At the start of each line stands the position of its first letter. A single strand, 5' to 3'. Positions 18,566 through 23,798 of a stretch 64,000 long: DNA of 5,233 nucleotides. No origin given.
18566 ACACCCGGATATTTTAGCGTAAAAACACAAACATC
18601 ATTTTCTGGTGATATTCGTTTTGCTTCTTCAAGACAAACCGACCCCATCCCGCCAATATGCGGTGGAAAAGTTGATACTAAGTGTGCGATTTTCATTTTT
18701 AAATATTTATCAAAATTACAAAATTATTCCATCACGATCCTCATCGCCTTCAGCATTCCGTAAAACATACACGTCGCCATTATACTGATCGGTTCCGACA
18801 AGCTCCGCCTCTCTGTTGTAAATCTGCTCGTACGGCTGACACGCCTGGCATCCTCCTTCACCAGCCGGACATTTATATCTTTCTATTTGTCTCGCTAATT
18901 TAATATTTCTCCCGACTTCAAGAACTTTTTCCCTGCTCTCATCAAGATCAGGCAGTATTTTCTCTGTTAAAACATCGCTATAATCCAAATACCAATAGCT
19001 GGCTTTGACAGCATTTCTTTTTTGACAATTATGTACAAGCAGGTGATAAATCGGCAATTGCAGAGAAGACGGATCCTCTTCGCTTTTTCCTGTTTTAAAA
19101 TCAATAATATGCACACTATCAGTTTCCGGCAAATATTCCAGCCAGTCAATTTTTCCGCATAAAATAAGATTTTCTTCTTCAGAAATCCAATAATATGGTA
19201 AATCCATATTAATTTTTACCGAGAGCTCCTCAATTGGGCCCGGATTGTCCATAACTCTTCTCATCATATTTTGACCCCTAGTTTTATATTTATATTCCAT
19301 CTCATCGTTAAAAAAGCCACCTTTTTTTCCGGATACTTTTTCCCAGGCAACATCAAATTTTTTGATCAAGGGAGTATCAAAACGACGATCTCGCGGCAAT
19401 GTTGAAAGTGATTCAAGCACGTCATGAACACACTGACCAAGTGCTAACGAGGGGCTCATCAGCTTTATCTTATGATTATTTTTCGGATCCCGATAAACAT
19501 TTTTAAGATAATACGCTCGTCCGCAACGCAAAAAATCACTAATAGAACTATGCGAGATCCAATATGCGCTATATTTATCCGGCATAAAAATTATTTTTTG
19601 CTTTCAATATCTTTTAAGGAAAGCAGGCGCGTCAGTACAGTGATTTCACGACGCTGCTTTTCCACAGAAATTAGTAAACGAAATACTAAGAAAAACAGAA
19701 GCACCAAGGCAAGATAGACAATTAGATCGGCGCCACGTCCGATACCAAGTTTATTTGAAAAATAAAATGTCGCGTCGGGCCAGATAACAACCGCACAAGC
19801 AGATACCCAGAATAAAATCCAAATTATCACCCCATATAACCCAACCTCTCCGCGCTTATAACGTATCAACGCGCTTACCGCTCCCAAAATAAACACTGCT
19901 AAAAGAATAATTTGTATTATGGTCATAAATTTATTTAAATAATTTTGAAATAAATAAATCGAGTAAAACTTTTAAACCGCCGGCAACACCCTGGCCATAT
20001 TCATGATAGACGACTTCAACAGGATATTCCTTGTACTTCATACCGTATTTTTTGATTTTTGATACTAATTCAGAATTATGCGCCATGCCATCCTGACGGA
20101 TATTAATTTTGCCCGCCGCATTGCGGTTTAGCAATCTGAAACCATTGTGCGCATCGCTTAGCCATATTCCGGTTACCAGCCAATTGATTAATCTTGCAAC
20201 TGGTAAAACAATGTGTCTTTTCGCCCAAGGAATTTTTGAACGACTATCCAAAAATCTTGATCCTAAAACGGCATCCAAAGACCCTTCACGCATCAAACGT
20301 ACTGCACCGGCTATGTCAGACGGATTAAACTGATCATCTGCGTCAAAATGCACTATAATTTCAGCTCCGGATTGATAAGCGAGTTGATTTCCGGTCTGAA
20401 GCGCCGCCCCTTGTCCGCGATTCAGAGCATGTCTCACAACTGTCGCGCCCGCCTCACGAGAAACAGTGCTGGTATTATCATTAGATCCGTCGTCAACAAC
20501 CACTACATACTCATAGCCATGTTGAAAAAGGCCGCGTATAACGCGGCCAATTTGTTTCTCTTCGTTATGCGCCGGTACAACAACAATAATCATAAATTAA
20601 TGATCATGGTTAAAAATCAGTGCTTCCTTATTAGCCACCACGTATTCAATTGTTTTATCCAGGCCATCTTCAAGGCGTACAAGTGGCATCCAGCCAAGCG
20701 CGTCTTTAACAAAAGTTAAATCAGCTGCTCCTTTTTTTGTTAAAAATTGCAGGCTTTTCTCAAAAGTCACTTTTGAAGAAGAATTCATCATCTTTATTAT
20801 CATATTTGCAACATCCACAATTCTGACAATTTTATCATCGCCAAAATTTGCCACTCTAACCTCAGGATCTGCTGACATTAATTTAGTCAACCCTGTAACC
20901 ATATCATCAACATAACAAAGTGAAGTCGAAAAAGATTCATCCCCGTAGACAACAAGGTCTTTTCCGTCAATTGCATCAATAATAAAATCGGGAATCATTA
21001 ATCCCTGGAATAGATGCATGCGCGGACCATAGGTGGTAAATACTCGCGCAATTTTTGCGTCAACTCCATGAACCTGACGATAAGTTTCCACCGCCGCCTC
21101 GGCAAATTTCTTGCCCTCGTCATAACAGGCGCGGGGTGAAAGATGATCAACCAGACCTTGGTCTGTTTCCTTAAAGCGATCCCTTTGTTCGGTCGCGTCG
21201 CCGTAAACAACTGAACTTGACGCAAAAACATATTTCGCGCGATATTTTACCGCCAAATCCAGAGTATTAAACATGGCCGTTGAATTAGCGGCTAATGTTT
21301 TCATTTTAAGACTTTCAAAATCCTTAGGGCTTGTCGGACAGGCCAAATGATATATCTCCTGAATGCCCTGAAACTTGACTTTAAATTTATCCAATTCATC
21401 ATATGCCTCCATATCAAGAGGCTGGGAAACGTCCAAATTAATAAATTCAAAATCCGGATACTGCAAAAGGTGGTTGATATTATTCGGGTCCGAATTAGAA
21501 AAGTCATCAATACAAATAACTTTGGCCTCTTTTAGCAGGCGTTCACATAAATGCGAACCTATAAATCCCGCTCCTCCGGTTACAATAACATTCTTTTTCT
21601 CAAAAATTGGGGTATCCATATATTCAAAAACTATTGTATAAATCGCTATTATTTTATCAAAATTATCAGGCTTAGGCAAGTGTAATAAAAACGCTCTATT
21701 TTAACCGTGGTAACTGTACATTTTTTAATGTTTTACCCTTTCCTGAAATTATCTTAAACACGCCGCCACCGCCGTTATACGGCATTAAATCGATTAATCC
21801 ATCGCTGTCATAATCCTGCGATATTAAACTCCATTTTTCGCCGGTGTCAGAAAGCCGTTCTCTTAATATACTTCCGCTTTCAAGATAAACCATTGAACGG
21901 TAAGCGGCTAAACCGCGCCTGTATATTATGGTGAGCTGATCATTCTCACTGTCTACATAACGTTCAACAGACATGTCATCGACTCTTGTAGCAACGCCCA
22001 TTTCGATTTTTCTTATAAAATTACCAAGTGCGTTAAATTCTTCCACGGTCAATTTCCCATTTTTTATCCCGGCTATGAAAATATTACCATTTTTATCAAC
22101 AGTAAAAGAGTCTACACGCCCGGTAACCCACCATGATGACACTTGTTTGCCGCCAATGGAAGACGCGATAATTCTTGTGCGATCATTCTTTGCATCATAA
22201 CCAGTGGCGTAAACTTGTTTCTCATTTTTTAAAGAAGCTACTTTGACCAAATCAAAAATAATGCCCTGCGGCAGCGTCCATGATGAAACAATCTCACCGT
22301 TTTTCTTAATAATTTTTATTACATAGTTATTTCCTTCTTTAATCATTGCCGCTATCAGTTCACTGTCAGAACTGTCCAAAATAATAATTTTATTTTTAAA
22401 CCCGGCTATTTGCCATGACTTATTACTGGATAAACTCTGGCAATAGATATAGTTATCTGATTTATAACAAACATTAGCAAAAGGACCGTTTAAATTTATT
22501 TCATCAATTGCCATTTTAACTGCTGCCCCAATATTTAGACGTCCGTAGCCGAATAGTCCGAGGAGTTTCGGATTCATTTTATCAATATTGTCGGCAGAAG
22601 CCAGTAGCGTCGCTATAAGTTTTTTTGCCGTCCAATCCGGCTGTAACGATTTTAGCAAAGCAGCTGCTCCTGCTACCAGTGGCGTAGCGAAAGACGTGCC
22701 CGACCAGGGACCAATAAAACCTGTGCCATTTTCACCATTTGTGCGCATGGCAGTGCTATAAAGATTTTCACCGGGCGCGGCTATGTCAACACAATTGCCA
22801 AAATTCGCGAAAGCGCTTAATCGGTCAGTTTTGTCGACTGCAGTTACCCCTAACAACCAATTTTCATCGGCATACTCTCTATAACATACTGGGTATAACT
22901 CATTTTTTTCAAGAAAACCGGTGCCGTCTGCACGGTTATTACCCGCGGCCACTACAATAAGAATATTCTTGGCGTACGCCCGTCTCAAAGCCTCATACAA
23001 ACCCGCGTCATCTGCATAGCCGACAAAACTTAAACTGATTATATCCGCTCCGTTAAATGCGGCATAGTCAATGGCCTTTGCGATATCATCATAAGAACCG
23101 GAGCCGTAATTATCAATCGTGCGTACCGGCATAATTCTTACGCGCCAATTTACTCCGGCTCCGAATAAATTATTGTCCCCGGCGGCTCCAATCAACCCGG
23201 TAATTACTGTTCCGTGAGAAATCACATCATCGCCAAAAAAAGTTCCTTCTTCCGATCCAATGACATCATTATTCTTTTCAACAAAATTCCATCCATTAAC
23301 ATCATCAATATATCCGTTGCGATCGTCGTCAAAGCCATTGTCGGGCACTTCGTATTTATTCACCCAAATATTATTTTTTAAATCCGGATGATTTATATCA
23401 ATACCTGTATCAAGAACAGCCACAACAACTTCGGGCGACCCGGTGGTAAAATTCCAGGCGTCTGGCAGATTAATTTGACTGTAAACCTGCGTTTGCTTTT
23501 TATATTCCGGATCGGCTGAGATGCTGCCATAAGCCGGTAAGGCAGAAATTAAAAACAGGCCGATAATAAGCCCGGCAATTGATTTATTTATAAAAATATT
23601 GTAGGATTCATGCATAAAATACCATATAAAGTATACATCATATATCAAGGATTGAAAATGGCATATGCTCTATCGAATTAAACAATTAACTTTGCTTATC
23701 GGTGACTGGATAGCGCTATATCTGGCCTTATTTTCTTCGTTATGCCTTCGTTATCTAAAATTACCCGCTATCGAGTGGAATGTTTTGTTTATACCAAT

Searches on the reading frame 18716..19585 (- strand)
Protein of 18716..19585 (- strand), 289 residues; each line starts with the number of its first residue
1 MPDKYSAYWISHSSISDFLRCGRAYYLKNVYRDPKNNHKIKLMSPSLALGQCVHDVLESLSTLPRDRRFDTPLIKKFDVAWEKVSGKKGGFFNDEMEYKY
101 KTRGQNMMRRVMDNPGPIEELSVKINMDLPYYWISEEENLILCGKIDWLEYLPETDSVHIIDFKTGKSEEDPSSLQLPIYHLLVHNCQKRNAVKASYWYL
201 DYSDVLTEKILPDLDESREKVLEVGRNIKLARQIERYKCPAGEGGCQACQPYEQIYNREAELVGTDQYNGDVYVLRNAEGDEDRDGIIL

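Call 43: search_protein_families(library=pfam, proteins=[window:18716-19585:-], max_evalue=0.00001)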
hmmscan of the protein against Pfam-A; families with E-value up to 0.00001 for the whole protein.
window:18716-19585:- (289 aa): 1 family
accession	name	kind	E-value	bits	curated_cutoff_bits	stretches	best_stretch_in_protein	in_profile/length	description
PF12705.13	PDDEXK_1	-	2e-22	80.7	22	1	10-250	2-241/247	PD-(D/E)XK nuclease superfamily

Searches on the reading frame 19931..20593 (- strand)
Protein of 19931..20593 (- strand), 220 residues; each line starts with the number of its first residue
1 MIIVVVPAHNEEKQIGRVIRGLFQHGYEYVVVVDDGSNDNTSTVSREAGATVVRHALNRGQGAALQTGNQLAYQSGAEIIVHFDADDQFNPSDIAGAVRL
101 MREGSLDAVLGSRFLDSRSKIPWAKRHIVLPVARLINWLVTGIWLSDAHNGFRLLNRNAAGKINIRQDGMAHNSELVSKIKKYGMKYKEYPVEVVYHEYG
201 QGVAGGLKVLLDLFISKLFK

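Call 43: search_protein_families(library=pfam, proteins=[window:19931-20593:-], max_evalue=0.00001)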
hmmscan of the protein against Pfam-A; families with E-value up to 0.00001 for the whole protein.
window:19931-20593:- (220 aa): 2 families
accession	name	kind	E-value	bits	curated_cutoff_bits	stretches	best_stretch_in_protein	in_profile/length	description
PF00535.33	Glycos_transf_2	-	1.9e-25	90.2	23.3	1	4-161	2-165/168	Glycosyl transferase family 2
PF13641.12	Glyco_tranf_2_3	-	4.5e-06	27.3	27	1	3-121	4-131/230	Glycosyltransferase like family 2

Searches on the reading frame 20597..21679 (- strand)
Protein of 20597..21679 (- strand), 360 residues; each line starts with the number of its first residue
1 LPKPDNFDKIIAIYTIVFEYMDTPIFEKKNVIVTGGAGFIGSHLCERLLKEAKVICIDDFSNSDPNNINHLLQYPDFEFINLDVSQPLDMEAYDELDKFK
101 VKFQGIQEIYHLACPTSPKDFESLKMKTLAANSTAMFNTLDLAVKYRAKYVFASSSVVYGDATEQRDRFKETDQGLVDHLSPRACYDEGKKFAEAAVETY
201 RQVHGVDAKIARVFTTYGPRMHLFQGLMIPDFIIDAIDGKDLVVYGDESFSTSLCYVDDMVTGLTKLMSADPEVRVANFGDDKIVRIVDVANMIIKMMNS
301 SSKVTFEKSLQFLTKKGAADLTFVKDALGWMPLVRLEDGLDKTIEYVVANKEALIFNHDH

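Call 43: search_protein_families(library=pfam, proteins=[window:20597-21679:-], max_evalue=0.00001)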
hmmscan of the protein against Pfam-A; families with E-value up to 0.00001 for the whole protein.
window:20597-21679:- (360 aa): 5 families
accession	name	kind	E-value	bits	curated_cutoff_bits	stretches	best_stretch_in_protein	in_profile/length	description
PF01370.27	Epimerase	-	2.5e-39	135.6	20.9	1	31-271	1-231/240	NAD dependent epimerase/dehydratase family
PF16363.11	GDP_Man_Dehyd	-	1.3e-34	120.7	27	1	32-342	1-331/332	GDP-mannose 4,6 dehydratase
PF01073.25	3Beta_HSD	-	2.3e-09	37.1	22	1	32-199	1-159/280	3-beta hydroxysteroid dehydrogenase/isomerase family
PF07993.18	NAD_binding_4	-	4.7e-09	36.2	20.1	0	104-217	87-208/258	Male sterility protein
PF04321.23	RmlD_sub_bind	-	5e-07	29.5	27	1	30-228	2-163/287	RmlD substrate binding domain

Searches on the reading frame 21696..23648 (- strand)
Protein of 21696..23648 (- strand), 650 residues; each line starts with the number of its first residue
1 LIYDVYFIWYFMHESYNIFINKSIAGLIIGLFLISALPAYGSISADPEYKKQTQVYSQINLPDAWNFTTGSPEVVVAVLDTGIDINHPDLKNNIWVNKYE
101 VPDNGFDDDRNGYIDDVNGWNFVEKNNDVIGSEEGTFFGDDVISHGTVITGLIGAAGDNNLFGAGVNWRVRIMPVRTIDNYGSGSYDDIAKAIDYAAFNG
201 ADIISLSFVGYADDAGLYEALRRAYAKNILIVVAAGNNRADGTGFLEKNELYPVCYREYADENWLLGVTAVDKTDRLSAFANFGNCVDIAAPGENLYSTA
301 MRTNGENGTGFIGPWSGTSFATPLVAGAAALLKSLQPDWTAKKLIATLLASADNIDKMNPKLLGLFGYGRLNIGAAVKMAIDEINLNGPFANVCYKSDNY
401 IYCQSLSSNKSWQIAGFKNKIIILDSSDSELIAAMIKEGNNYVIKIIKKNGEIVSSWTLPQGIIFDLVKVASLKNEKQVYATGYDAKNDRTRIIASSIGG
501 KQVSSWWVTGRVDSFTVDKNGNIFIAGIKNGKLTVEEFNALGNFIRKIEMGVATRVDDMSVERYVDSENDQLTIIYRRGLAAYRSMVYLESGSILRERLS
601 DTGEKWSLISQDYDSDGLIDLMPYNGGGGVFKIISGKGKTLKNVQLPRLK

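Call 7: search_protein_families(library=pfam, proteins=[window:21696-23648:-], max_evalue=0.00001)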
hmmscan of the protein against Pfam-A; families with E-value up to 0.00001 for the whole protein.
window:21696-23648:- (650 aa): 1 family
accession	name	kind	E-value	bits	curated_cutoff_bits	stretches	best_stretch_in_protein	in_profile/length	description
PF00082.27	Peptidase_S8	-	9e-51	173.3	21.8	1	73-369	3-288/288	Subtilase family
